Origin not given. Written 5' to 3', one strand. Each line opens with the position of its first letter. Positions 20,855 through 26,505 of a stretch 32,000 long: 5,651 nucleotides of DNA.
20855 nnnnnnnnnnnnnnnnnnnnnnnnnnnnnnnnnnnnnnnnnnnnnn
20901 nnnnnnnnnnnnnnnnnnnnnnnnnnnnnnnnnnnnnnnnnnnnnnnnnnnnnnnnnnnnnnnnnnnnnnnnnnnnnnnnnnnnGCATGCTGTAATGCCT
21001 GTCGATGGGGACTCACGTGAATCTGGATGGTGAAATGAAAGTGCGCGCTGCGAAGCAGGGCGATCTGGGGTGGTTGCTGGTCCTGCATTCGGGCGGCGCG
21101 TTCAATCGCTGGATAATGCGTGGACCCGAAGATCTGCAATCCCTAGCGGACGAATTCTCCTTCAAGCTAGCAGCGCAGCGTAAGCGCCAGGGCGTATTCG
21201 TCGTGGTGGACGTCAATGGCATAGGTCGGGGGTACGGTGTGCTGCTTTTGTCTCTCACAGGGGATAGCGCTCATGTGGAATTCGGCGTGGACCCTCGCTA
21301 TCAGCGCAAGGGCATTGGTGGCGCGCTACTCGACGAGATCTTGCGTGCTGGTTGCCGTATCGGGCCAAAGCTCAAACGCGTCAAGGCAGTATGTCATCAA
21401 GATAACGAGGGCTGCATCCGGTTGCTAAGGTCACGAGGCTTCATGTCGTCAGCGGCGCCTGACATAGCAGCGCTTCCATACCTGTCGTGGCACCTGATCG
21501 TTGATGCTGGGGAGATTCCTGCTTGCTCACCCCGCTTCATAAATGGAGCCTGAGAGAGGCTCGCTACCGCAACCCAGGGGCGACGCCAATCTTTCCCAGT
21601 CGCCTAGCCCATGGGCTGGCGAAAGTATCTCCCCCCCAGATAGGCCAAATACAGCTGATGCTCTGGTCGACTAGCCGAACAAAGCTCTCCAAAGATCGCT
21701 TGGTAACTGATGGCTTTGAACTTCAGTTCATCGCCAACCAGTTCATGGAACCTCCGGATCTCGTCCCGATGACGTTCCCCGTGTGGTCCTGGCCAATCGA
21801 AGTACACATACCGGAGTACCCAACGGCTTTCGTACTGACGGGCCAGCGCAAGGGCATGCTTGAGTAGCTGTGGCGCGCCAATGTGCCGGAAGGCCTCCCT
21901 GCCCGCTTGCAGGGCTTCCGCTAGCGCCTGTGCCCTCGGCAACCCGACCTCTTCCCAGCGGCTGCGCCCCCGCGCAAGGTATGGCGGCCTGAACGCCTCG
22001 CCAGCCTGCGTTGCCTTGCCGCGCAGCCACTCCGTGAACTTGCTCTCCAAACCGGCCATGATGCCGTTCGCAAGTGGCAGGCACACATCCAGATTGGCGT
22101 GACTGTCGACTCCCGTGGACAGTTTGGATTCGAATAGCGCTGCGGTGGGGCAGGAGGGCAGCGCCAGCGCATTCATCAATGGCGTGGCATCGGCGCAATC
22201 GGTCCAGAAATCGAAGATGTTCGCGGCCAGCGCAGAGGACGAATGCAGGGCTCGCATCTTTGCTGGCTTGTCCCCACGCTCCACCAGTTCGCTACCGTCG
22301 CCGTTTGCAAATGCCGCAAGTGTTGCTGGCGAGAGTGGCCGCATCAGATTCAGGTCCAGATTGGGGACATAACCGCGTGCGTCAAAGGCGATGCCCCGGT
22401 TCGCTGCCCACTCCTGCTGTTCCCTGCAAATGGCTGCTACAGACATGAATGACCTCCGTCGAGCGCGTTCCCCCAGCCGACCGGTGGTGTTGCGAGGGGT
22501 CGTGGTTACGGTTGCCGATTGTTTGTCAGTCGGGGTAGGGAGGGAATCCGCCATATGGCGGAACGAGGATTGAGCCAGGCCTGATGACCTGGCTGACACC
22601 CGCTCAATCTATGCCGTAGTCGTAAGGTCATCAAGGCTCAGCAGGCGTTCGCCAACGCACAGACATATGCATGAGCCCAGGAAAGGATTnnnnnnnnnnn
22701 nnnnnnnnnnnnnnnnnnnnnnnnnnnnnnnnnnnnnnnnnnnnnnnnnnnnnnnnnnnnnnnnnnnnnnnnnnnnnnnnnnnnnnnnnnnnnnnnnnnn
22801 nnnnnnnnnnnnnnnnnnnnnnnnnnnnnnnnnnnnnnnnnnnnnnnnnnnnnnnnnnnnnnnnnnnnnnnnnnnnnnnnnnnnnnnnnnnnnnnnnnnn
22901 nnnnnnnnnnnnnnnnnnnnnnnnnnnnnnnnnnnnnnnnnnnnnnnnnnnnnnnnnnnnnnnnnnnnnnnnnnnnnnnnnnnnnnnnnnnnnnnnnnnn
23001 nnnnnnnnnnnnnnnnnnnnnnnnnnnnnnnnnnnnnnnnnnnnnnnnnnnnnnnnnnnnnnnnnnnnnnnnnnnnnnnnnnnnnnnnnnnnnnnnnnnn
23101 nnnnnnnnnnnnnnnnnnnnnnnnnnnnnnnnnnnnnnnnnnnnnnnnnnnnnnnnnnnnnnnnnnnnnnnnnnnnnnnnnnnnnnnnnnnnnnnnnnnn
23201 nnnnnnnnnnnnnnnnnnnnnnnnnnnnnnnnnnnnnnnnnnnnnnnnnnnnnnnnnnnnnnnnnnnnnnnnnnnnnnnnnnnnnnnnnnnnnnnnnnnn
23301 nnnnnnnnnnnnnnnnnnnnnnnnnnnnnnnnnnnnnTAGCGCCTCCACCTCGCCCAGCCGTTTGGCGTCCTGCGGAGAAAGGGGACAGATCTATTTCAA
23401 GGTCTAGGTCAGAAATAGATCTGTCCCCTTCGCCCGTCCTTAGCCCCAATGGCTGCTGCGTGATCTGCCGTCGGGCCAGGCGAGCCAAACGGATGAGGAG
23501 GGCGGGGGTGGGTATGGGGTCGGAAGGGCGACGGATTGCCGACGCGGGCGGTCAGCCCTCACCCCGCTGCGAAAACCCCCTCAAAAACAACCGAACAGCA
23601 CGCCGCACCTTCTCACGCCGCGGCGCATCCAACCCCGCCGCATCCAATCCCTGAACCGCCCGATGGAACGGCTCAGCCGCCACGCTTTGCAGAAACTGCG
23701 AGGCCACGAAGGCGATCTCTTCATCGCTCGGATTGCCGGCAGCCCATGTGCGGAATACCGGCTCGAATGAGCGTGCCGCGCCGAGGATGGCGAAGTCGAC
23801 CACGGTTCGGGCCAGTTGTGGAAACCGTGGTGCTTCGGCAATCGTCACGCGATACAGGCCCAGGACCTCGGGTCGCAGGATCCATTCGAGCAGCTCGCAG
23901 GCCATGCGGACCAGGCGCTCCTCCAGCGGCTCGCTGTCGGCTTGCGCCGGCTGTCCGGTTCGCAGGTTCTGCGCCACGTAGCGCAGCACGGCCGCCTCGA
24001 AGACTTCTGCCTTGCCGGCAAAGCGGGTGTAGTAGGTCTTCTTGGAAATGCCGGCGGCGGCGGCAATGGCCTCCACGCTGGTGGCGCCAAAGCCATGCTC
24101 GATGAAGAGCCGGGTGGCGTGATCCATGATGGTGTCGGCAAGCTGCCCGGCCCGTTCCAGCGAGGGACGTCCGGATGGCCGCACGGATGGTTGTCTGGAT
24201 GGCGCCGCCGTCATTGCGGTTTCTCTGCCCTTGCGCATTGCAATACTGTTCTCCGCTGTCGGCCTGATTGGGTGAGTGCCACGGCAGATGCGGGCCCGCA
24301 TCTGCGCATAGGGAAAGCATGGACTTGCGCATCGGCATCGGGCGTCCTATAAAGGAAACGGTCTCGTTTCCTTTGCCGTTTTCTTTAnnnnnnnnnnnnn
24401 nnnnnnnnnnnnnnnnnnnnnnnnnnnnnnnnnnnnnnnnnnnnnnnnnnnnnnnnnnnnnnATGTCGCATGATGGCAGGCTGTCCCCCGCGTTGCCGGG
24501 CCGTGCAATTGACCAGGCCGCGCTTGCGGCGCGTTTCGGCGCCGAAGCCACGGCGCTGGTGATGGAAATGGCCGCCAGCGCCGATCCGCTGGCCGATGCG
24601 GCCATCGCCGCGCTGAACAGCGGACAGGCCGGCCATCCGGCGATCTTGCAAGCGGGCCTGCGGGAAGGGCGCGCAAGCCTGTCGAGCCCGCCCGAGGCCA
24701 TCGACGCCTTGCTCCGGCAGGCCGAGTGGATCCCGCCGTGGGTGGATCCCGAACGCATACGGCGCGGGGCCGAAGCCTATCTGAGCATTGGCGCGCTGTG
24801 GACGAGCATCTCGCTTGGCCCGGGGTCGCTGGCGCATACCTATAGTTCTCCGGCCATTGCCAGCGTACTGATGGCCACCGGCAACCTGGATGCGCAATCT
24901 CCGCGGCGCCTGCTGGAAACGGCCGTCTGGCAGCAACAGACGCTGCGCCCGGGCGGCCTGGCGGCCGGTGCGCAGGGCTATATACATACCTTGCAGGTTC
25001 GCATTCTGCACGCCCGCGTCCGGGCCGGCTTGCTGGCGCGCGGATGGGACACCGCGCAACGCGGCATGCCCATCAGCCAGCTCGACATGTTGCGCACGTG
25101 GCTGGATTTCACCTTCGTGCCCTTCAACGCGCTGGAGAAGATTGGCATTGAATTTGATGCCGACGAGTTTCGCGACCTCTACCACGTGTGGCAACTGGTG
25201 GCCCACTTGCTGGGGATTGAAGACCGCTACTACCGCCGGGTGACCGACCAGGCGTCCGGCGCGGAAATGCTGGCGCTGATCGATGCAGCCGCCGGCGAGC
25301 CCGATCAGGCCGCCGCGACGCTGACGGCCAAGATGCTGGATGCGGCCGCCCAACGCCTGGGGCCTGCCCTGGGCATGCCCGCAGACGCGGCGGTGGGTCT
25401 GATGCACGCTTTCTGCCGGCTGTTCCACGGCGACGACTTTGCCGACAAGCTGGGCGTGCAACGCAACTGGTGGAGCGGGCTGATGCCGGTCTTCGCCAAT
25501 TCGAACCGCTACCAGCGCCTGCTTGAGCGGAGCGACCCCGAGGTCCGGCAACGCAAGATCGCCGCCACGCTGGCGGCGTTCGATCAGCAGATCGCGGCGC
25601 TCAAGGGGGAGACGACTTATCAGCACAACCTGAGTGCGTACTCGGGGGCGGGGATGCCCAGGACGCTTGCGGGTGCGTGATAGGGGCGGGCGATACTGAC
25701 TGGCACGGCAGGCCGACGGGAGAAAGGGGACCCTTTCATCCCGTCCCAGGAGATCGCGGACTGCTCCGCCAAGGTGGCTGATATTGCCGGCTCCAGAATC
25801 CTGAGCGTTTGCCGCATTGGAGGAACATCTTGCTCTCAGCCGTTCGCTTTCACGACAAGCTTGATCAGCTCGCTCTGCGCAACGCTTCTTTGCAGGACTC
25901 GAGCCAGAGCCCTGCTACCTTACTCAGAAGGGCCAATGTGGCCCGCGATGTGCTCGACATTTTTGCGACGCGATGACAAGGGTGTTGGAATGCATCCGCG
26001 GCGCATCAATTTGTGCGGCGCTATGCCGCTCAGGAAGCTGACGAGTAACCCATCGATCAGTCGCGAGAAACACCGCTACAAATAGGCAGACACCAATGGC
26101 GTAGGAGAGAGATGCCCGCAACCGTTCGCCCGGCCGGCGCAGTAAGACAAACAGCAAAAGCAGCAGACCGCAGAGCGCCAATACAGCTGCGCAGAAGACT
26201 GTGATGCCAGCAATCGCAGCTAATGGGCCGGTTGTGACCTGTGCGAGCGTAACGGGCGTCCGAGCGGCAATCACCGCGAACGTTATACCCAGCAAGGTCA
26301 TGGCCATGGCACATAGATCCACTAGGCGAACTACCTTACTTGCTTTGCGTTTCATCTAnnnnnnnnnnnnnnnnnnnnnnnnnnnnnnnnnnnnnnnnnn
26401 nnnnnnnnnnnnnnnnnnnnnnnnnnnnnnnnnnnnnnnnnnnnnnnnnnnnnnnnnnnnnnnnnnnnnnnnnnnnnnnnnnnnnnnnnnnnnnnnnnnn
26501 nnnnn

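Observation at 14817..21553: LysR + ABC exporter divergent from a small-ORF / AsnB-like / APH-kinase / GNAT operon: possible non-canonical peptide or small-molecule biosynthetic locus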

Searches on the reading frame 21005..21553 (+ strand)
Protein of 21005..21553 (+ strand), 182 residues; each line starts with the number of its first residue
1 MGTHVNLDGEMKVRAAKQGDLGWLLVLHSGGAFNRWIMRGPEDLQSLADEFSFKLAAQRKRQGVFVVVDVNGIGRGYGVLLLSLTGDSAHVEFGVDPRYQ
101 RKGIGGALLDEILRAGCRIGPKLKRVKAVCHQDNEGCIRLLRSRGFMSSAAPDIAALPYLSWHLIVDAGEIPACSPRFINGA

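Call 3: search_protein_families(library=pfam, proteins=[window:21005-21553:+], max_evalue=0.01)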
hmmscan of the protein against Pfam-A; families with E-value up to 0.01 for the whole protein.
window:21005-21553:+ (182 aa): 4 families
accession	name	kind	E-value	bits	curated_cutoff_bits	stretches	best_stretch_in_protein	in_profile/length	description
PF00583.31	Acetyltransf_1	-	6.9e-08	33.2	20.7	1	58-146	28-116/116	Acetyltransferase (GNAT) family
PF13508.13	Acetyltransf_7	-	2.4e-07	31.5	27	1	63-146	3-82/84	Acetyltransferase (GNAT) domain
PF13302.13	Acetyltransf_3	-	2.7e-07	31.8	25.4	1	14-146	5-137/138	Acetyltransferase (GNAT) domain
PF13673.13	Acetyltransf_10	-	0.0034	17.8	23.6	1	83-126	47-90/128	Acetyltransferase (GNAT) domain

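Call 8: search_protein_families(library=ncbifam, proteins=[window:21005-21553:+], max_evalue=0.01)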
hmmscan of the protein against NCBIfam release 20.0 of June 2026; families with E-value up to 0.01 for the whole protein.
window:21005-21553:+ (182 aa): 3 families
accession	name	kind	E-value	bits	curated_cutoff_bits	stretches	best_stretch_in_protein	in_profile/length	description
TIGR01575.1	rimI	equivalog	9.2e-05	22.6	86.4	1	60-148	29-114/132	ribosomal protein S18-alanine N-acetyltransferase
TIGR03448.1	mycothiol_MshD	equivalog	0.00088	18.7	163.1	1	45-117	28-101/294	mycothiol synthase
NF040502.1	PPT_acetyltrans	equivalog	0.0034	17.1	300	1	94-164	92-160/183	phosphinothricin N-acetyltransferase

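Call 40: search_solved_structures(query=window:21005-21553:+, max_evalue=0.01)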
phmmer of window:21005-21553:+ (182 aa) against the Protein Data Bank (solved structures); distinct sequences matched with E-value up to 0.01: 1.
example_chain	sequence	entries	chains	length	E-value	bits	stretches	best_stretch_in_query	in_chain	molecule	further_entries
4pv6_C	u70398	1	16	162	5.5e-05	26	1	65-165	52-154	N-terminal acetyltransferase complex subunit [ARD1]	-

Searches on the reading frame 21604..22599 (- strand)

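Call 3: search_protein_families(library=pfam, proteins=[window:21604-22599:-], max_evalue=0.01)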
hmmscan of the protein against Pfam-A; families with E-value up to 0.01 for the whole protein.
window:21604-22599:- (331 aa): 1 family
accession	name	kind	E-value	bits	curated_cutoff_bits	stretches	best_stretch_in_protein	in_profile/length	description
PF22558.3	REase-ARP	-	2.5e-07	31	27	1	115-326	63-270/270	Restriction Endonuclease associating with ARP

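Call 8: search_protein_families(library=ncbifam, proteins=[window:21604-22599:-], max_evalue=0.01)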
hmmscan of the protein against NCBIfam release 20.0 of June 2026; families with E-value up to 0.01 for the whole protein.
window:21604-22599:- (331 aa): 0 families

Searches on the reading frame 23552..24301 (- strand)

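Call 3: search_protein_families(library=pfam, proteins=[window:23552-24301:-], max_evalue=0.01)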
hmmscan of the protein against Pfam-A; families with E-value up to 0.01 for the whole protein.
window:23552-24301:- (249 aa): 2 families
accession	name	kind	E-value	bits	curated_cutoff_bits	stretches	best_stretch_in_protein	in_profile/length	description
PF00440.29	TetR_N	-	1.5e-14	53.9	24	1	58-104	1-47/47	Bacterial regulatory proteins, tetR family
PF14246.11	TetR_C_7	-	1.7e-14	54.3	22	1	128-241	1-115/119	AefR-like transcriptional repressor, C-terminal domain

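Call 8: search_protein_families(library=ncbifam, proteins=[window:23552-24301:-], max_evalue=0.01)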
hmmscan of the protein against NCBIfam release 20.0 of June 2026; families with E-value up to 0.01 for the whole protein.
window:23552-24301:- (249 aa): 17 families
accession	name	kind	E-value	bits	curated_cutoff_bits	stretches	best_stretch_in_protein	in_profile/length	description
TIGR03968.1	mycofact_TetR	equivalog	7.8e-11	41.9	224.9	1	52-101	8-57/190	mycofactocin system transcriptional regulator MftR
NF053731.1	TransRegFasRMycb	equivalog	1.3e-07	31.6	330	1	57-122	15-80/199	HTH-type transcriptional activator FasR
NF007949.0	PRK10668.1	equivalog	1.3e-07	31.4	271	1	51-105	9-63/216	multidrug efflux transporter transcriptional repressor AcrR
NF037937.1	septum_RefZ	equivalog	2.1e-07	31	180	1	56-140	2-88/195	forespore capture DNA-binding protein RefZ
NF050111.1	TransRegSACE7040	equivalog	2.1e-07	31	250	1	57-118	5-66/186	SACE_7040 family transcriptional regulator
NF041196.1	ScbR_bind_reg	equivalog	4.9e-07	30.1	150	1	49-141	2-94/191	ScbR family autoregulator-binding transcription factor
NF053516.1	TranRepPrsAVib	equivalog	1.7e-05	24.7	300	1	56-113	9-66/208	TetR family transcriptional repressor PsrA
NF051852.1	efflux_TF_MtrR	exception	5e-05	23.2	280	1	56-110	13-67/205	multidrug efflux system transcriptional repressor MtrR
TIGR03384.1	betaine_BetI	equivalog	0.00011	22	201.3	1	59-119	14-73/189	choline-binding transcriptional repressor BetI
TIGR03613.1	RutR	equivalog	0.00025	21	368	1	56-125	11-80/202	pyrimidine utilization regulatory protein R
NF007430.0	PRK09975.1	equivalog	0.00068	18.8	274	1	56-107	14-65/220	acrEF/envCD operon transcriptional regulator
NF011572.0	PRK14996.1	equivalog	0.00087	19.2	144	1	55-133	10-86/192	TetR family transcriptional regulator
NF051457.1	acryl_TF_AcuR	equivalog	0.0016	17.8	247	1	43-108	5-71/204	acrylate utilization transcriptional regulator AcuR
NF011584.0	PRK15008.1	equivalog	0.0023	17.8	230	1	55-110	20-74/212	HTH-type transcriptional regulator RutR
NF001978.0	PRK00767.1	equivalog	0.0039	17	118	1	58-118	14-73/197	transcriptional regulator BetI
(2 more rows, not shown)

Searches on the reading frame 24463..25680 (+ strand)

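Call 91: search_protein_families(library=pfam, proteins=[window:24463-25680:+], max_evalue=0.01)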
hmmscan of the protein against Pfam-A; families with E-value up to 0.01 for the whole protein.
window:24463-25680:+ (405 aa): 1 family
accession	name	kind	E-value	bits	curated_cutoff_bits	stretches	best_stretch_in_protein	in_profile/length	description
PF09995.15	MPAB_Lcp_cat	-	4.6e-17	63.3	23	1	126-336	18-214/231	ER-bound oxygenase mpaB/B'/Rubber oxygenase, catalytic domain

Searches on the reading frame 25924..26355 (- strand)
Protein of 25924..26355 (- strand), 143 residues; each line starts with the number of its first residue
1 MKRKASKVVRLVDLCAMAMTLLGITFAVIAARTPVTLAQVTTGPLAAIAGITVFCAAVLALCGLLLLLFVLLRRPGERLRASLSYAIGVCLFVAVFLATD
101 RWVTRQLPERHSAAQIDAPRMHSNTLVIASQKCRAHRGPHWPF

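Call 92: search_protein_families(library=pfam, proteins=[window:25924-26355:-], max_evalue=0.01)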
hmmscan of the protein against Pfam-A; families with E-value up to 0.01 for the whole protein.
window:25924-26355:- (143 aa): 1 family
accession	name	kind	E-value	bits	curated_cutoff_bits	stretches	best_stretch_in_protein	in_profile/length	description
PF14329.11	DUF4386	-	0.0012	19.2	27.6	1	20-105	18-101/210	Domain of unknown function (DUF4386)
